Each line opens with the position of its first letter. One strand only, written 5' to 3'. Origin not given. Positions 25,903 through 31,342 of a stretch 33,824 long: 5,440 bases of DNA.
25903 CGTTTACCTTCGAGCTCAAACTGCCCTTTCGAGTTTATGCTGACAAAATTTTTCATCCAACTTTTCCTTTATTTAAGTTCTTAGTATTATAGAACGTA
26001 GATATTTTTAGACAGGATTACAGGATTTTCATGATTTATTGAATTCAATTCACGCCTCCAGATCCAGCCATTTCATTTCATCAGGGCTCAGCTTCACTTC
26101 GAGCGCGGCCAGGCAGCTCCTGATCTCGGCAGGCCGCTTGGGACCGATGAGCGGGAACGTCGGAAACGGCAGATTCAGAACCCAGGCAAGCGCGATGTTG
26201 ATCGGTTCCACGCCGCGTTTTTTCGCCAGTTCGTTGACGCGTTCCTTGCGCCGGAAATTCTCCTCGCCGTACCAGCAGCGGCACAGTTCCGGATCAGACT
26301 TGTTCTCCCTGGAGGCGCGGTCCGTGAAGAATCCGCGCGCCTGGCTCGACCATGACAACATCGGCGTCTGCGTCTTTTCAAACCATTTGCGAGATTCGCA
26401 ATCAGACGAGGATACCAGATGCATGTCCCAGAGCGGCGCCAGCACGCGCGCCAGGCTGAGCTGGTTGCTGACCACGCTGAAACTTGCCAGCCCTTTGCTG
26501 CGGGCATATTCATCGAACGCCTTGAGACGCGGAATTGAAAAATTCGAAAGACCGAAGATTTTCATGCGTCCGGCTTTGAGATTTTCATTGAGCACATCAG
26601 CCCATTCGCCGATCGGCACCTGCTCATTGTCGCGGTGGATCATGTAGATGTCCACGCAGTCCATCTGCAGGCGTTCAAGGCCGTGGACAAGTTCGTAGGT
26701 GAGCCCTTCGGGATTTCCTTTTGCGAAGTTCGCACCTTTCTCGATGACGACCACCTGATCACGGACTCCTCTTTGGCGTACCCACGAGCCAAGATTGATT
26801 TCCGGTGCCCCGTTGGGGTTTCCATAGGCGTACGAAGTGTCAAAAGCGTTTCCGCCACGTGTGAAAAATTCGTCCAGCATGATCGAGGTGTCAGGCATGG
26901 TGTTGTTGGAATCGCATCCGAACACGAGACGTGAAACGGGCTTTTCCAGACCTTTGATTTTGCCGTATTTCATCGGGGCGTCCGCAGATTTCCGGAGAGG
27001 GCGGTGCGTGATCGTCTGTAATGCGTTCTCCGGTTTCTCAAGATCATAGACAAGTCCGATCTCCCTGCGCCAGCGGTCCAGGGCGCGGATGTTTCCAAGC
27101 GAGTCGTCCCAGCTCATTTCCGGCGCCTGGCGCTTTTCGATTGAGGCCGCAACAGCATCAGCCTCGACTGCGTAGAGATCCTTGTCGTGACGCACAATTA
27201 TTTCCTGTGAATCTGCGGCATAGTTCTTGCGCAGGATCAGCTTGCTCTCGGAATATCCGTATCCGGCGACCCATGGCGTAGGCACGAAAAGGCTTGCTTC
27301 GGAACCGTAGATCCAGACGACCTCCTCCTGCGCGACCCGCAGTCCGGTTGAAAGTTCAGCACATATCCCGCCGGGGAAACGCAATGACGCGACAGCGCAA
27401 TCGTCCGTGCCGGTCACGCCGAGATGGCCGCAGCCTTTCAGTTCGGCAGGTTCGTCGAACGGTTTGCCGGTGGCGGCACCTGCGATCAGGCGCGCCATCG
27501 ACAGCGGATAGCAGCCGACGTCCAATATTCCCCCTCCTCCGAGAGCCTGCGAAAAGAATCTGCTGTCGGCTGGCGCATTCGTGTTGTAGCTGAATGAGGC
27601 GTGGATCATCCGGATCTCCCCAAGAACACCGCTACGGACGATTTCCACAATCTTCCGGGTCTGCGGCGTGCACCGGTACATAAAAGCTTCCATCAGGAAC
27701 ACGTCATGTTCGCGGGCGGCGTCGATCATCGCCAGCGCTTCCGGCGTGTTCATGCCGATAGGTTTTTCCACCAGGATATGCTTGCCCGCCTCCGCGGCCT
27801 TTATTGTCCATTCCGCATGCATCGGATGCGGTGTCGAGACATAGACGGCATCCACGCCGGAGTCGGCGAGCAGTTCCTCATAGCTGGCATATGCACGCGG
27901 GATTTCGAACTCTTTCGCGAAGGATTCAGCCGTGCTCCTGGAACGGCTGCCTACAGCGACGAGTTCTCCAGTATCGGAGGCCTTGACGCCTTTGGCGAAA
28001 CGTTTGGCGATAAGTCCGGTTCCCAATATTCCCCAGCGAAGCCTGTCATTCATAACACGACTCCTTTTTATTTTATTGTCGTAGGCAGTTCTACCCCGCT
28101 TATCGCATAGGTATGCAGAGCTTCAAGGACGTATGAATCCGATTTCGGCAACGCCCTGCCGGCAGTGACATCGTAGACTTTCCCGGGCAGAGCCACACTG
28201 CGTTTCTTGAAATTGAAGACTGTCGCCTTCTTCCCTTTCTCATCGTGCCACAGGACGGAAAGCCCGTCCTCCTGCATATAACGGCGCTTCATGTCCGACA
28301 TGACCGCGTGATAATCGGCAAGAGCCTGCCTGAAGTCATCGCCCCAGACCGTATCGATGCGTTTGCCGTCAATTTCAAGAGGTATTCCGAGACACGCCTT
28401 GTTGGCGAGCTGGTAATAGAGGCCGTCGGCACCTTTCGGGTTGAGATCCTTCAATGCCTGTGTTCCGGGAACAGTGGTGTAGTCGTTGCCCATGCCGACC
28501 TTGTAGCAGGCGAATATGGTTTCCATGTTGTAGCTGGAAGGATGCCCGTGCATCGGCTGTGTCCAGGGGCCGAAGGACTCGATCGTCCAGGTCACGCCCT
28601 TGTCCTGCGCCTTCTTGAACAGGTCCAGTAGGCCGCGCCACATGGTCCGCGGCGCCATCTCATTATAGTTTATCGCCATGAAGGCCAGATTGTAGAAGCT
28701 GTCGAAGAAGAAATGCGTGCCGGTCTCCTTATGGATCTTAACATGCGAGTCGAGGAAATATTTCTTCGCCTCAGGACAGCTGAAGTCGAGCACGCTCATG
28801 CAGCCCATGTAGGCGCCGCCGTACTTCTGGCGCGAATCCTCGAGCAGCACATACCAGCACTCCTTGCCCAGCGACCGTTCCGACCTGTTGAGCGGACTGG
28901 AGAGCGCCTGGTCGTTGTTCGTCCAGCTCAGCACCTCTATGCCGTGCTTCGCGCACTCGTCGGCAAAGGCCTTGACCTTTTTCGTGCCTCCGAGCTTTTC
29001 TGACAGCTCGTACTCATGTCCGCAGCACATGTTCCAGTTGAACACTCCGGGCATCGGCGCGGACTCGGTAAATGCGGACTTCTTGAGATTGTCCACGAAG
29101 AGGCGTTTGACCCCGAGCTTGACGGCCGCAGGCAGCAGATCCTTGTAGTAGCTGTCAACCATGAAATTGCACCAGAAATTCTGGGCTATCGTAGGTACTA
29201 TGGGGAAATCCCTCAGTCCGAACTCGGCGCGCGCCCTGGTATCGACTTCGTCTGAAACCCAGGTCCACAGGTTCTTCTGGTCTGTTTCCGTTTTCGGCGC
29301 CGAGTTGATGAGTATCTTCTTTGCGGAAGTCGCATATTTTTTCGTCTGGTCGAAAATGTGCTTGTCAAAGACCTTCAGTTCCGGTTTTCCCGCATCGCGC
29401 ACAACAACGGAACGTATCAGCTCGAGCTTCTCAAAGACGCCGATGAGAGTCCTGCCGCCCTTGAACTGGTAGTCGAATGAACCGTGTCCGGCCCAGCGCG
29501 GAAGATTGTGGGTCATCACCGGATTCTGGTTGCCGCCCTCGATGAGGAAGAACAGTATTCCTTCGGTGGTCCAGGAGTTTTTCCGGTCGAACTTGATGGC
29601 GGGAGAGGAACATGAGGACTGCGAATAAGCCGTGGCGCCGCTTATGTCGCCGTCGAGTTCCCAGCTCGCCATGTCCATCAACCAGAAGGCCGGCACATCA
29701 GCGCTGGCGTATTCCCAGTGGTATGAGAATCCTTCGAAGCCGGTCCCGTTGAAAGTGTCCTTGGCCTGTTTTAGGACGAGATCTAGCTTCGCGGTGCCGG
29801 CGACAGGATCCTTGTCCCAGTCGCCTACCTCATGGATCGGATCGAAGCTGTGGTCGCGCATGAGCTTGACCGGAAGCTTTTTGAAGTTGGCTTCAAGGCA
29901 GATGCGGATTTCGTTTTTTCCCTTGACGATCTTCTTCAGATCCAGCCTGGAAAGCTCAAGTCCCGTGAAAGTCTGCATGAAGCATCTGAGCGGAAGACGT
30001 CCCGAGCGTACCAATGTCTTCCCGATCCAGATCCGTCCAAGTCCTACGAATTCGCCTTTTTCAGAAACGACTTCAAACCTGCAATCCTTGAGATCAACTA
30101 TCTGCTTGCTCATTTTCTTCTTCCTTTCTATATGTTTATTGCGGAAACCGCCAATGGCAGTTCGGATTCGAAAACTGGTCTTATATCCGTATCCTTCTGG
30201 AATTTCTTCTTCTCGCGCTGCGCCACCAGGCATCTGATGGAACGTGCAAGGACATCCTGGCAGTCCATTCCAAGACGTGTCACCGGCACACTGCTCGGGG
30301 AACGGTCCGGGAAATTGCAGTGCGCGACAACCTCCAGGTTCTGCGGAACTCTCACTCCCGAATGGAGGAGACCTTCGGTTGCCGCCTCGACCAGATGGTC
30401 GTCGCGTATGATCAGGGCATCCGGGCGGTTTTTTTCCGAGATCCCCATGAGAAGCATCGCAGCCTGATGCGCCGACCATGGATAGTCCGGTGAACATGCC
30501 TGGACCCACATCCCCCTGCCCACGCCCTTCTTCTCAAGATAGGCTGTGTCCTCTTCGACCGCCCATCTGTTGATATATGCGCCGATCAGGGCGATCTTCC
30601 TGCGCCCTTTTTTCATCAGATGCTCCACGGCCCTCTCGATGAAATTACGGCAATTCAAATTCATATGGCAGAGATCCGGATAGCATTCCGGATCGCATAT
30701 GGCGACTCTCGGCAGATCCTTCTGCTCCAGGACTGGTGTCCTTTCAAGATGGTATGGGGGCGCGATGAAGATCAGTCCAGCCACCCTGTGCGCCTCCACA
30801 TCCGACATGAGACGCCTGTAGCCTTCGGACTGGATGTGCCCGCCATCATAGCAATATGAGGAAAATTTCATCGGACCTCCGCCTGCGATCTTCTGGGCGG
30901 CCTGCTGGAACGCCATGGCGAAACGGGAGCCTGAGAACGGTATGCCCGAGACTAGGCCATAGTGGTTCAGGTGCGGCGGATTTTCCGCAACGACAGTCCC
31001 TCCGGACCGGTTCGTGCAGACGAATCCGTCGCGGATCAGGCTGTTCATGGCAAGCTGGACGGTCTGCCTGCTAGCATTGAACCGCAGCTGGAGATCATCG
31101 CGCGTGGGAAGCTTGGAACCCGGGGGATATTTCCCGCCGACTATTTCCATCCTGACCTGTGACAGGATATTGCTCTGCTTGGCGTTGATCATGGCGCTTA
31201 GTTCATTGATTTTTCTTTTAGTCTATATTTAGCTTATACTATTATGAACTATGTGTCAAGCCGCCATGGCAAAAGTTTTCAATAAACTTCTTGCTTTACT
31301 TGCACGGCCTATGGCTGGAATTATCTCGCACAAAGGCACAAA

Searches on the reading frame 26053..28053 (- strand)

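Call 9: search_protein_families(library=pfam, proteins=[window:26053-28053:-], max_evalue=0.01)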
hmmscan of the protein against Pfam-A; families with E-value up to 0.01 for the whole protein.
window:26053-28053:- (667 aa): 6 families
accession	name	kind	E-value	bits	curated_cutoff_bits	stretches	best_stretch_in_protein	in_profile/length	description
PF00248.27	Aldo_ket_red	-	7.7e-41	140.5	24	1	384-664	16-287/291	Aldo/keto reductase family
PF01408.29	GFO_IDH_MocA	-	2.7e-27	96.3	24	1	5-123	1-119/120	Oxidoreductase family, NAD-binding Rossmann fold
PF22725.1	GFO_IDH_MocA_C3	-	2.7e-19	69.8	27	1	133-255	2-123/124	GFO/IDH/MocA C-terminal domain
PF02894.22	GFO_IDH_MocA_C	-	4.5e-07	30.3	22.9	1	137-326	2-204/218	Oxidoreductase family, C-terminal alpha/beta domain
PF03807.23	F420_oxidored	-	0.00016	22.7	21.6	1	8-83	3-76/94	NADP oxidoreductase coenzyme F420-dependent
PF02826.25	2-Hacid_dh_C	-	0.0094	15.8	25.1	0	6-86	38-111/178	D-isomer specific 2-hydroxyacid dehydrogenase, NAD binding domain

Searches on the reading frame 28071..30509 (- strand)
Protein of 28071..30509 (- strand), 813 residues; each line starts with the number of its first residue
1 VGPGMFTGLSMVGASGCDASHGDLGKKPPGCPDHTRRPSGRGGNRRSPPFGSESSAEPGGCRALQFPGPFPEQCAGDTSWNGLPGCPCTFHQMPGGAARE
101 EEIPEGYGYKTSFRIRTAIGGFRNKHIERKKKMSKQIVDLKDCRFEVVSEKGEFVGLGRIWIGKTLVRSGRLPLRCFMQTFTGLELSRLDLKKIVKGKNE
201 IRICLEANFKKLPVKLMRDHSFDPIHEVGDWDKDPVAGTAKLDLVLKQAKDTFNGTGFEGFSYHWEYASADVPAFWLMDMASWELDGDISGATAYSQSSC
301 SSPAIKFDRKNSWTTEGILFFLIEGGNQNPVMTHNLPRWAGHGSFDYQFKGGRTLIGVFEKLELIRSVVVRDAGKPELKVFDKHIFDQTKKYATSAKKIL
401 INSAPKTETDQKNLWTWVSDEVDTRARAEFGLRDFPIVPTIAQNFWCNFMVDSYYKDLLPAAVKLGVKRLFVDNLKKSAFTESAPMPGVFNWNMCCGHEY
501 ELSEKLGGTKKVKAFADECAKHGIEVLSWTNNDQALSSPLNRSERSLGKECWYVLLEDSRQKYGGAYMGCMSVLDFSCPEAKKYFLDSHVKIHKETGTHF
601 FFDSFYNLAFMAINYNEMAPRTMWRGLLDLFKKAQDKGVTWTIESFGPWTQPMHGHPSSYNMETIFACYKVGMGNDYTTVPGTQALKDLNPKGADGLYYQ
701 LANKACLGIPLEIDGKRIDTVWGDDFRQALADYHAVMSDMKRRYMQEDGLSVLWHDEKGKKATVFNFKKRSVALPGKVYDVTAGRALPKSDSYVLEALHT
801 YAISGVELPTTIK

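Call 9: search_protein_families(library=pfam, proteins=[window:28071-30509:-], max_evalue=0.01)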
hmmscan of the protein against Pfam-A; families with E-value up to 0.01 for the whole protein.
window:28071-30509:- (813 aa): 0 families

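Call 20: search_protein_families(library=ncbifam, proteins=[window:28071-30509:-], max_evalue=0.01)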
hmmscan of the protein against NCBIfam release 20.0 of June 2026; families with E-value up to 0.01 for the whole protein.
window:28071-30509:- (813 aa): 0 families

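Call 106: search_solved_structures(query=window:28071-30113:-, max_evalue=0.1)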
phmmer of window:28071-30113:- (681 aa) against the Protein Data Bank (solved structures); distinct sequences matched with E-value up to 0.1: 1.
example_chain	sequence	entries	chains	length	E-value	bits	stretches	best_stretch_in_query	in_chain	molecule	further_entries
6gcs_Y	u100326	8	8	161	0.011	17.2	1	110-182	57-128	NUYM SUBUNIT | Subunit NUYM of NADH:Ubiquinone Oxidoreductase (Complex I)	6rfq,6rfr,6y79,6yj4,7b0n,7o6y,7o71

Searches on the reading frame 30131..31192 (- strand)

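Call 9: search_protein_families(library=pfam, proteins=[window:30131-31192:-], max_evalue=0.01)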
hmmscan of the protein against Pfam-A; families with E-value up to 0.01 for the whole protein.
window:30131-31192:- (354 aa): 3 families
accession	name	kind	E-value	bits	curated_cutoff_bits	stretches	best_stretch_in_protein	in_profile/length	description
PF00392.27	GntR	-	1.2e-11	44.5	27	1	7-68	3-64/64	Bacterial regulatory proteins, gntR family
PF13377.12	Peripla_BP_3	-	7.2e-11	42.9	26.5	1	189-330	1-149/167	Periplasmic binding protein-like domain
PF14502.12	HTH_41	-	0.0039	17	25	1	25-64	3-42/48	Helix-turn-helix domain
